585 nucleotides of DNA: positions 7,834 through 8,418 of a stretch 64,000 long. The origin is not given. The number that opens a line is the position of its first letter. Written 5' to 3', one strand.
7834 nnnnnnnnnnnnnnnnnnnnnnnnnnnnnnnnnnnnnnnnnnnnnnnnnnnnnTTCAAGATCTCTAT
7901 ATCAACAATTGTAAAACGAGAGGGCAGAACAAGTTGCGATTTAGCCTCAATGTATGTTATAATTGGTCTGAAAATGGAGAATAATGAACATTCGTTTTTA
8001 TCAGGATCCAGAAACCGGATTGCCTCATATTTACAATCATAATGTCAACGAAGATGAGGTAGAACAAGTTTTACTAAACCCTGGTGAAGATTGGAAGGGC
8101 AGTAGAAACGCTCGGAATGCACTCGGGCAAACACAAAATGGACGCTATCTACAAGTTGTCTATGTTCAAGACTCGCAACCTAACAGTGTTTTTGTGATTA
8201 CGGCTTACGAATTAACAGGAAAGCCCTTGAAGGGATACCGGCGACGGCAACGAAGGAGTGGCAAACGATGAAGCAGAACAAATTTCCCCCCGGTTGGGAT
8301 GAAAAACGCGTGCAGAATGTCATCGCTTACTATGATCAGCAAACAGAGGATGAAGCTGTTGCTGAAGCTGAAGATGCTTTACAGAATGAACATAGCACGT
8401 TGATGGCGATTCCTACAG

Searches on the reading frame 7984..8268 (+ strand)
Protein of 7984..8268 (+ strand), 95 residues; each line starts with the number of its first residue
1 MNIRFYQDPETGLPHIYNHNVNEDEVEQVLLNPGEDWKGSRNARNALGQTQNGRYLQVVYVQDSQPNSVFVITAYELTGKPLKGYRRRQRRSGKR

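Call 64: search_protein_families(library=pfam, proteins=[window:7984-8268:+], max_evalue=0.01)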
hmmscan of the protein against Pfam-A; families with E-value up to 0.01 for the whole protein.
window:7984-8268:+ (95 aa): 1 family
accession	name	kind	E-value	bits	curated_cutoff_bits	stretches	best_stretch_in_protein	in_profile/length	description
PF14076.12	DUF4258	-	5.9e-05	23.7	25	1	20-76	13-71/71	Domain of unknown function (DUF4258)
